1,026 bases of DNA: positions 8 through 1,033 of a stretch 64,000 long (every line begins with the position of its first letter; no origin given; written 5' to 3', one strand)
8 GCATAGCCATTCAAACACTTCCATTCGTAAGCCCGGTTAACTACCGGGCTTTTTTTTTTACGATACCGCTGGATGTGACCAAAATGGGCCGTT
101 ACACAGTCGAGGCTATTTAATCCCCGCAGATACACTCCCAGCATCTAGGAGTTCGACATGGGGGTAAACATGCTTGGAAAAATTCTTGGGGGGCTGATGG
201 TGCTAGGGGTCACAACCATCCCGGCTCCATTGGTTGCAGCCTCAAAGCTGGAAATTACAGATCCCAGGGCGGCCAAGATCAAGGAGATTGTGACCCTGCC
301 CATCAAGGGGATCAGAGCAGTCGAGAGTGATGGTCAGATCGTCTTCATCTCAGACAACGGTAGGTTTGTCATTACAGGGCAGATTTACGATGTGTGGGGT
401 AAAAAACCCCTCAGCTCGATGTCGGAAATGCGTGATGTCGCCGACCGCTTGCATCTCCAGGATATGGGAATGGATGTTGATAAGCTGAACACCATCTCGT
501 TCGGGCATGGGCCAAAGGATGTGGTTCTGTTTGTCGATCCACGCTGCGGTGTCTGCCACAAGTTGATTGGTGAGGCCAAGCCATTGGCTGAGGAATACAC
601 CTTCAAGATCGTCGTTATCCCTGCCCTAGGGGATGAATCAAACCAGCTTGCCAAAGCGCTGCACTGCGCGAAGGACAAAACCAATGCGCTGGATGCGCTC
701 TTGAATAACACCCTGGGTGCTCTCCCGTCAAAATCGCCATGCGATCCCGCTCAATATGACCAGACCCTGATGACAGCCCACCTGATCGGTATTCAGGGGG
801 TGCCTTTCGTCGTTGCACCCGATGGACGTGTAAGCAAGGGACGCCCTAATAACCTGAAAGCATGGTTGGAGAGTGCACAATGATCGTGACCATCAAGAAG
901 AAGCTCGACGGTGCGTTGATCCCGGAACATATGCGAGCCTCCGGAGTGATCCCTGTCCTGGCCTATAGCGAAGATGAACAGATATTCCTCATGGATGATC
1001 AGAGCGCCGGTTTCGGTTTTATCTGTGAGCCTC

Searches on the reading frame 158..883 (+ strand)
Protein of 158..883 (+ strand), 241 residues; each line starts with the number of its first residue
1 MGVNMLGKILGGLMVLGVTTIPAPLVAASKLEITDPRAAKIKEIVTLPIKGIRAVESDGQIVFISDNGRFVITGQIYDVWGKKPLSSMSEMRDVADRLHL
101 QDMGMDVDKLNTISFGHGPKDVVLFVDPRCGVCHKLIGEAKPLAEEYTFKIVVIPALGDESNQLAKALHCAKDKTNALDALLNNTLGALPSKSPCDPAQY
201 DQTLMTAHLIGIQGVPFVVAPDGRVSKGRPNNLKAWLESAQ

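Call 65: search_protein_families(library=pfam, alignment_id=A2, max_evalue=0.00001)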
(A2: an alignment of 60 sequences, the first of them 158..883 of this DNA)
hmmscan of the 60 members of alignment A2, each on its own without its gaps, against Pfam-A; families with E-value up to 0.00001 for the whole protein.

A. member 1, window:158-883:+ (241 aa): 2 families
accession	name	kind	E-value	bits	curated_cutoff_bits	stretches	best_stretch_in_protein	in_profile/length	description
PF10411.14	DsbC_N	-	2.4e-11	43.5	25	1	30-82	13-66/70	Disulfide bond isomerase protein N-terminal domain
PF13098.12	Thioredoxin_2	-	2.5e-08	34.6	27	1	118-226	5-91/104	Thioredoxin-like domain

B. families by the number of members that match (of 60 scanned): 32 families (the first 25 are shown)
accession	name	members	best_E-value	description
PF01526.23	DDE_Tnp_Tn3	1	3e-151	Tn3 transposase DDE domain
PF06834.16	TraU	1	3.7e-99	TraU protein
PF11130.14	TraC_F_IV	1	1.6e-97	TraC protein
PF11348.13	DUF3150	1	5e-82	Protein of unknown function (DUF3150)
PF06986.16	F_T4SS_TraN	1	1.4e-38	F-type Type IV secretion system, TraN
PF19044.6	P-loop_TraG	1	4.4e-37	TraG P-loop domain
PF00589.27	Phage_integrase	1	3.4e-32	Phage integrase family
PF03837.19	RecT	1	1.5e-27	RecT family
PF00563.25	EAL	1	5.3e-27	EAL domain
PF08378.17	NERD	1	6.6e-27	Nuclease-related domain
PF09588.16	YqaJ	1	4.1e-24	YqaJ-like viral recombinase domain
PF23639.1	DUF7146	1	9.5e-22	Domain of unknown function (DUF7146)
PF00145.23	DNA_methylase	1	6.5e-21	C-5 cytosine-specific DNA methylase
PF13362.12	Toprim_3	1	5.1e-18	Toprim domain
PF09278.17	MerR-DNA-bind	1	2.8e-17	MerR, DNA binding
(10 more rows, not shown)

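Call 66: search_protein_families(library=padloc, alignment_id=A2, max_evalue=0.00001)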
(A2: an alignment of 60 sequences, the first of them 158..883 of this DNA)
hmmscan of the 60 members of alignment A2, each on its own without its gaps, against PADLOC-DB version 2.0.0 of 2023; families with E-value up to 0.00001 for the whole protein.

A. member 1, window:158-883:+ (241 aa): 0 families

B. families by the number of members that match (of 60 scanned): 54 families (the first 25 are shown)
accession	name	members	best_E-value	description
PDLC02662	DndC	1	1.3e-41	DndC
PDLC02661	DndC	1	3.6e-38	DndC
PDLC03333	MTase_II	1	2.1e-25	Type II methyltransferase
PDLC03378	MTase_II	1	6.7e-25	Type II methyltransferase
PDLC02659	DndC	1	2.7e-23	DndC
PDLC02660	DndC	1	2.7e-23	DndC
PDLC03234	MTase_II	1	7.9e-23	Type II methyltransferase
PDLC00033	DruM2|DruM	1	7.6e-22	DNA cytosine methylase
PDLC00026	DruM2|DruM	1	3.4e-19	DNA cytosine methylase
PDLC03272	MTase_II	1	2.5e-17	Type II methyltransferase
PDLC04140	mad8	1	3.8e-17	mads_8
PDLC02649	DrmMII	1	4.1e-17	DrmMII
PDLC03237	MTase_II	1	2.2e-16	Type II methyltransferase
PDLC00027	DruM2|DruM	1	3.2e-16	DNA cytosine methylase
PDLC00031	DruM2|DruM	1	1.8e-13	DNA cytosine methylase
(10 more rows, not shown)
